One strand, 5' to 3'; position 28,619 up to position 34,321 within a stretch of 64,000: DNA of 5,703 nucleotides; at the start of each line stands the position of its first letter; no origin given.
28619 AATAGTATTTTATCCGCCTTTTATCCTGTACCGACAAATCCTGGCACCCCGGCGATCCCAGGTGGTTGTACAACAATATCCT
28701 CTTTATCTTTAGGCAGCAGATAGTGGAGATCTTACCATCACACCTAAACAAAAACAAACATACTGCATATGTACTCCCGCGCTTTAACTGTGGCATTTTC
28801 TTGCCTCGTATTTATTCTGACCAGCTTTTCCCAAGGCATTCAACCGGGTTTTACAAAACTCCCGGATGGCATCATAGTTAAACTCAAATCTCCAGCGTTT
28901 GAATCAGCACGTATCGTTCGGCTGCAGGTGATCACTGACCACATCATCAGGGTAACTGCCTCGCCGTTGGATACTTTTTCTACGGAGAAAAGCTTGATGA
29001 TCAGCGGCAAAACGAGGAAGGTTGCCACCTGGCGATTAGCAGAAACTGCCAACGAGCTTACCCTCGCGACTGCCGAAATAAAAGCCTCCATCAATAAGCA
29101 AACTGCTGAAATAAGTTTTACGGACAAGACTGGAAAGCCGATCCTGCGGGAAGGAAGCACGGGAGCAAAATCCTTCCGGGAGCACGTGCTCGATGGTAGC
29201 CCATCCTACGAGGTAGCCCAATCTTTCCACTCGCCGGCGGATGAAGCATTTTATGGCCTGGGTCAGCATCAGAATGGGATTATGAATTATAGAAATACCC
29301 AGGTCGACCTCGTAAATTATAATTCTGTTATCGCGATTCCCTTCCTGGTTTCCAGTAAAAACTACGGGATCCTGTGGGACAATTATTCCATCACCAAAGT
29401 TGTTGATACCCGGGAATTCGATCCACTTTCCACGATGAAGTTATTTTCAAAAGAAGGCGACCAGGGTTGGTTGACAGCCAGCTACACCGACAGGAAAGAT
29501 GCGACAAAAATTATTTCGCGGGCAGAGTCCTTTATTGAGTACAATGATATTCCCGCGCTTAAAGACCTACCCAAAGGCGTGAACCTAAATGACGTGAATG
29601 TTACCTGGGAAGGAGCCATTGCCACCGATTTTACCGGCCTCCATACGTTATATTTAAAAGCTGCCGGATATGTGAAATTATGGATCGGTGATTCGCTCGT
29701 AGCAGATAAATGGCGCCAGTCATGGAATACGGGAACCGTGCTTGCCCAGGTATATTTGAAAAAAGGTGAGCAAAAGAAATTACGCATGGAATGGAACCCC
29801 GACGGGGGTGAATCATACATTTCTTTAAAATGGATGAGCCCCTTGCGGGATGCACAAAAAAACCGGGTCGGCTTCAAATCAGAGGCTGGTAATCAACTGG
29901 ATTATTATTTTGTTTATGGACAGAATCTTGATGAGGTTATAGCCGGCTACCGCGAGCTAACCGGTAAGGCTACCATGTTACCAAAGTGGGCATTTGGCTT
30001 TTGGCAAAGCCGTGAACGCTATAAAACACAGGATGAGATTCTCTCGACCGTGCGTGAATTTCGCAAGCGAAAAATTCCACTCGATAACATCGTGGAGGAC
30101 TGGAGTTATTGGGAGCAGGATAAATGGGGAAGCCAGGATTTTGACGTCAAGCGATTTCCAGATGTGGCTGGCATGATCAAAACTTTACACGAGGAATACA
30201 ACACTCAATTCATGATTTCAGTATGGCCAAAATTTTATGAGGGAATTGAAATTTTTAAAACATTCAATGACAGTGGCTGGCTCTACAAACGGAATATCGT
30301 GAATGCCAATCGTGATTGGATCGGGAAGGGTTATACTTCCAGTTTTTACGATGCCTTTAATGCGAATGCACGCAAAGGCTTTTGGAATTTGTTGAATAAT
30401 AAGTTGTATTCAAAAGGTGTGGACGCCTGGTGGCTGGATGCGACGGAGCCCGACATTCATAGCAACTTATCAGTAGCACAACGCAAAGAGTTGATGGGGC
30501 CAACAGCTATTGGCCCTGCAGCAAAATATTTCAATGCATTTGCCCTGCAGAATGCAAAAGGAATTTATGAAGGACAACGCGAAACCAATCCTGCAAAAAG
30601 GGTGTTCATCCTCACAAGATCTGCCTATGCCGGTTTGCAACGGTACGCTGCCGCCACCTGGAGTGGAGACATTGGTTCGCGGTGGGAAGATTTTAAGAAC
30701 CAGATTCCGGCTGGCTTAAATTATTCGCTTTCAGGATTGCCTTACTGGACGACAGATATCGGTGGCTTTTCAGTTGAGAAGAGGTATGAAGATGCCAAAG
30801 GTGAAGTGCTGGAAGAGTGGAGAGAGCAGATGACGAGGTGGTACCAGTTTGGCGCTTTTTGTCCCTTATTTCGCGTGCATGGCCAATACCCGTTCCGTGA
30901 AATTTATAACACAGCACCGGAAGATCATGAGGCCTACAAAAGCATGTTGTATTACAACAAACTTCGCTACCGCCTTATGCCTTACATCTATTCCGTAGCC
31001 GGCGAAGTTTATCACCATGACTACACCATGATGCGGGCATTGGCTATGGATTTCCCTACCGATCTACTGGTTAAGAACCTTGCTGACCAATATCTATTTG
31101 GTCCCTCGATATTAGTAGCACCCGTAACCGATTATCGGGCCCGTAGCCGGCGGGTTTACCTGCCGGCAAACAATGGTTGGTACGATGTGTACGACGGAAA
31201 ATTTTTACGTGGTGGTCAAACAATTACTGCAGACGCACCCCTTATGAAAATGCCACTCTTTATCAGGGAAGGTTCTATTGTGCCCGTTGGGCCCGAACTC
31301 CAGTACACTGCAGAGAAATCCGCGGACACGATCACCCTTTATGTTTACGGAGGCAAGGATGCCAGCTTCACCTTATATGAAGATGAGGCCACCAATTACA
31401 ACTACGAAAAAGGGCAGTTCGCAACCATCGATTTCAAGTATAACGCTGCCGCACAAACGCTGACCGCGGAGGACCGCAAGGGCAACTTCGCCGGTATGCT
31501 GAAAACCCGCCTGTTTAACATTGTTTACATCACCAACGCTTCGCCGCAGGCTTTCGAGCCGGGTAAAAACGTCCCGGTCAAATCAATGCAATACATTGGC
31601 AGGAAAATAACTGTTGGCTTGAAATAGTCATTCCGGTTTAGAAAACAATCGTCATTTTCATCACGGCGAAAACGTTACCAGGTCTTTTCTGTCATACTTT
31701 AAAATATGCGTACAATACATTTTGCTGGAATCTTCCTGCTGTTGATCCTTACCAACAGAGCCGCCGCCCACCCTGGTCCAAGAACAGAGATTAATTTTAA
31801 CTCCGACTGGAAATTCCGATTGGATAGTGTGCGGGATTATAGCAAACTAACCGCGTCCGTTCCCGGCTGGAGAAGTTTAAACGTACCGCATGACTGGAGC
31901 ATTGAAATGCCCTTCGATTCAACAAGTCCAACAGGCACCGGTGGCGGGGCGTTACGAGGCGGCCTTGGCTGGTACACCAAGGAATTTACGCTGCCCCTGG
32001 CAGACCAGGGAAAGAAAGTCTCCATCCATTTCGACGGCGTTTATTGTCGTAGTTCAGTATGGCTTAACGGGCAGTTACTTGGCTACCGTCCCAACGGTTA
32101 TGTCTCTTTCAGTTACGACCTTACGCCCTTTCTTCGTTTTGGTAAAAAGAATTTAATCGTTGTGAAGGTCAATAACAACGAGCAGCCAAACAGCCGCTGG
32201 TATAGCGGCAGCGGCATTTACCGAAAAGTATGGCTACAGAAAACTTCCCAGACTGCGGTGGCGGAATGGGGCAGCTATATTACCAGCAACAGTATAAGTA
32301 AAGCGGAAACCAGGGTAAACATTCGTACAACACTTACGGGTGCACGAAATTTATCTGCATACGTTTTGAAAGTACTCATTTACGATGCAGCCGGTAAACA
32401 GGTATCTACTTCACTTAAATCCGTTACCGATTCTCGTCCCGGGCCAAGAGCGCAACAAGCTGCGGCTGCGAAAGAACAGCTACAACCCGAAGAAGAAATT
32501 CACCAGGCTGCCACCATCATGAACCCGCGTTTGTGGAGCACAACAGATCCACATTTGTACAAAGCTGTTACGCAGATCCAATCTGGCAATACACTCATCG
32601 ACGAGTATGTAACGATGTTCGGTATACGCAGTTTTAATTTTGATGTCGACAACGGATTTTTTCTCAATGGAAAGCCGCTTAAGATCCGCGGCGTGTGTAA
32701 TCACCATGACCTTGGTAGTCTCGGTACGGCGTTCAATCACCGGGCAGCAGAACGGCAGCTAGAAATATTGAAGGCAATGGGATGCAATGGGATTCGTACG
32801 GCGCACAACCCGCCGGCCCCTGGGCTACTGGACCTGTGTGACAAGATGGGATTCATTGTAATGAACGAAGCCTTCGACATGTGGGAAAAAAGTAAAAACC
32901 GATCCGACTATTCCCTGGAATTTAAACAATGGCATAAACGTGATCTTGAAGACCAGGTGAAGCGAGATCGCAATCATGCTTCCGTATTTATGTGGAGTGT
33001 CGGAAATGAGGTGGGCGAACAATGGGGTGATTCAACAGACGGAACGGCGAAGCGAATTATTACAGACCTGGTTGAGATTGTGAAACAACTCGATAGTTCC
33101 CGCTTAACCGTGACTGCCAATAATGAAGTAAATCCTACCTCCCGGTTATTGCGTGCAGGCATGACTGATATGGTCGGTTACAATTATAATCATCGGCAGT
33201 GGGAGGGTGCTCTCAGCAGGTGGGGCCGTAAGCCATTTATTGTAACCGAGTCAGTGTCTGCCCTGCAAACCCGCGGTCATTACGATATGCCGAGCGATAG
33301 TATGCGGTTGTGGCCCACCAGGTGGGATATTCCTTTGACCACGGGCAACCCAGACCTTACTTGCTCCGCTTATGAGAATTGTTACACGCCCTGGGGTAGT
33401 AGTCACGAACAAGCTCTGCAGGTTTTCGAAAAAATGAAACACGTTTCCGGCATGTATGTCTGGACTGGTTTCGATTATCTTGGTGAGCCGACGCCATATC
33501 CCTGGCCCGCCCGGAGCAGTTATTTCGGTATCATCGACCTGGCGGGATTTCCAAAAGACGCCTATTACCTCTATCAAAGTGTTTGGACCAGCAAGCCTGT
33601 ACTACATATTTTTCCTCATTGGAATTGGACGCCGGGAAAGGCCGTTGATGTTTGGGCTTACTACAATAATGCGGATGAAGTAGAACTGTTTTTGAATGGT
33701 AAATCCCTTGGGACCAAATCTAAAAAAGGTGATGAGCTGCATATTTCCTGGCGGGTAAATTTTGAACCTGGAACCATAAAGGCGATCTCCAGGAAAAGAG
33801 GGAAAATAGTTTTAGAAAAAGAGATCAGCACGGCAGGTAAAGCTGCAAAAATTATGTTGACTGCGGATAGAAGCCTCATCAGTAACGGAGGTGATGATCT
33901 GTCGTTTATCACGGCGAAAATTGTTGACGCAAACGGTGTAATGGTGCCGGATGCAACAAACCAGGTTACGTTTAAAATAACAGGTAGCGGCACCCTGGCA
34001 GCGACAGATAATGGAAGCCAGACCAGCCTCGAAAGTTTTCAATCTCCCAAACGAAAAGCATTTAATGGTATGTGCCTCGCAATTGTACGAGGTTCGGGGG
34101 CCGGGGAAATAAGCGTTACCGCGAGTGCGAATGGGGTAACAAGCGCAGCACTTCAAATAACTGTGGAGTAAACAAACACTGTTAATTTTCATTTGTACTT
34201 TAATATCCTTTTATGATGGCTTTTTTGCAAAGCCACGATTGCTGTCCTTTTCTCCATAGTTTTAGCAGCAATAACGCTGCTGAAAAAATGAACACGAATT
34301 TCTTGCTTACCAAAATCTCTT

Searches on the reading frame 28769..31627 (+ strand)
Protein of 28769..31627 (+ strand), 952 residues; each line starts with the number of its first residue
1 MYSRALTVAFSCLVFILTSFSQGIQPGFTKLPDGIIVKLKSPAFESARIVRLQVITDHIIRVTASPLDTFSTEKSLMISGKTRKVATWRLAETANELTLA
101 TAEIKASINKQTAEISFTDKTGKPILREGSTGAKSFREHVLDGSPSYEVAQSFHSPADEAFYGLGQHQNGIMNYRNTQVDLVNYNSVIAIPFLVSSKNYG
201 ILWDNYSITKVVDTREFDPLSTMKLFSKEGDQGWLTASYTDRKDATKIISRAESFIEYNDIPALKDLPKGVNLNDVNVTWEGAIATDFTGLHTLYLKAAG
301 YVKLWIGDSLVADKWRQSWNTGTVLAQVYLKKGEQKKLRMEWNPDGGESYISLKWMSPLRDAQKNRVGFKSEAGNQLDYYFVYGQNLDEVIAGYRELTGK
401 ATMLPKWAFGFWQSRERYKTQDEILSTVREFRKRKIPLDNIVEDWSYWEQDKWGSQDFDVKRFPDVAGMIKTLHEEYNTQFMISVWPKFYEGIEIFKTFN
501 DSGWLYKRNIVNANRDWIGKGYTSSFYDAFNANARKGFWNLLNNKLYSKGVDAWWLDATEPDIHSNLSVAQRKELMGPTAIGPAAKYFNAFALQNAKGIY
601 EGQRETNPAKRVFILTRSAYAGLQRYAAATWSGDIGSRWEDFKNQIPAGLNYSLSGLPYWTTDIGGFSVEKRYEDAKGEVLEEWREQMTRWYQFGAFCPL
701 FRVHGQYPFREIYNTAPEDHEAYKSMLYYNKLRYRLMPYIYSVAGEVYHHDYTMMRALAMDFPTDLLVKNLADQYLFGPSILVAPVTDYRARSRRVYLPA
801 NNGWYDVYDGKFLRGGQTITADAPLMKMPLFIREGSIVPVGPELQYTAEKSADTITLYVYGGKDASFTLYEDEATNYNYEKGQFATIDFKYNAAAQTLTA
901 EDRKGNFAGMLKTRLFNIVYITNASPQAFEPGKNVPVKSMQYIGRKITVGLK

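Call 52: search_protein_families(library=pfam, proteins=[window:28769-31627:+], max_evalue=0.0001)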
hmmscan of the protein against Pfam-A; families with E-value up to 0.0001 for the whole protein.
window:28769-31627:+ (952 aa): 5 families
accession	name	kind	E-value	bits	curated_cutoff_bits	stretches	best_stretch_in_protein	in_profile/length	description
PF01055.32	Glyco_hydro_31_2nd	-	5.6e-95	318.9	23.5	1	402-742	2-327/328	Glycosyl hydrolases family 31 TIM-barrel domain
PF21365.3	Glyco_hydro_31_3rd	-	1.3e-26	93.3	24.4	1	752-838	2-87/87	Glycosyl hydrolase family 31 C-terminal domain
PF17137.9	DUF5110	-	2.4e-19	69.6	27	1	854-921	1-69/71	Domain of unknown function (DUF5110)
PF13802.12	Gal_mutarotas_2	-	4.6e-19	69.8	27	1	50-209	2-181/184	Glycosyl hydrolase 31 N-terminal galactose mutarotase-like domain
PF07691.17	PA14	-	5.4e-09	36.4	24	1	269-358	39-136/147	PA14 domain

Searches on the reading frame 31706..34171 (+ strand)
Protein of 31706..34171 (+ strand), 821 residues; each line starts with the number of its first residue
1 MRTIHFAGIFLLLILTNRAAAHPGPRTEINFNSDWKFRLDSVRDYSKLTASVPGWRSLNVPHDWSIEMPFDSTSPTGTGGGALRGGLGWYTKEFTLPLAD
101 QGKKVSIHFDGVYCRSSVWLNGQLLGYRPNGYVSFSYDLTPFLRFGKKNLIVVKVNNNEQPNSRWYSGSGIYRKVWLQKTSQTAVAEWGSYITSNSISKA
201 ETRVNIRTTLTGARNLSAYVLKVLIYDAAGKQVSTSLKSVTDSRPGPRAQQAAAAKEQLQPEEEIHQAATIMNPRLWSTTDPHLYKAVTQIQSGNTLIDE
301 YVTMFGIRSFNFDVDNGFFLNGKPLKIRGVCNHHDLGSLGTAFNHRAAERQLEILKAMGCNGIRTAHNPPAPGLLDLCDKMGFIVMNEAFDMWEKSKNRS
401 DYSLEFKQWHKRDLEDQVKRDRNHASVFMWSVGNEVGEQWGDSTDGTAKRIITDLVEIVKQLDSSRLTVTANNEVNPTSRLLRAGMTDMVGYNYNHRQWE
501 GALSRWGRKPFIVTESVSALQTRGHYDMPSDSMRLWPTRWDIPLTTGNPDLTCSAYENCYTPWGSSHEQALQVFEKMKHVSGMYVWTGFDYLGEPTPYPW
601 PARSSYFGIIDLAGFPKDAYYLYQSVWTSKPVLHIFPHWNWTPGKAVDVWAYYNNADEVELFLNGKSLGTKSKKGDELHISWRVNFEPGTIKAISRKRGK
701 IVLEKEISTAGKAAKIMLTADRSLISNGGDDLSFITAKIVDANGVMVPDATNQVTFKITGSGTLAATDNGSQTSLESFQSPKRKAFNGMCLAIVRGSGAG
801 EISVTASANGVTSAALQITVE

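Call 52: search_protein_families(library=pfam, proteins=[window:31706-34171:+], max_evalue=0.0001)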
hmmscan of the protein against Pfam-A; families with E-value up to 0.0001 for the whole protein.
window:31706-34171:+ (821 aa): 6 families
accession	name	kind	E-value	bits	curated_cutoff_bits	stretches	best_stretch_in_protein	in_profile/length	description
PF18565.7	Glyco_hydro2_C5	-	1.8e-35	121.4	32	1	716-816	1-102/103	Glycoside hydrolase family 2 C-terminal domain 5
PF02836.23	Glyco_hydro_2_C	-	5.1e-31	108.4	21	1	315-531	5-226/302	Glycosyl hydrolases family 2, TIM barrel domain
PF02837.24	Glyco_hydro_2_N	-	1.8e-27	96.8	28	1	31-179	4-167/169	Glycosyl hydrolases family 2, sugar binding domain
PF16355.11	DUF4982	-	7.7e-21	74.3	23.9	1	644-702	1-60/61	Domain of unknown function (DUF4982)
PF00703.27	Glyco_hydro_2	-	1.7e-12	48.5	23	1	197-308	13-109/109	Glycosyl hydrolases family 2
PF22666.2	Glyco_hydro_2_N2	-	2.9e-08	34.4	27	1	89-158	51-120/167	Glycosyl hydrolase 2 galactose-binding domain-like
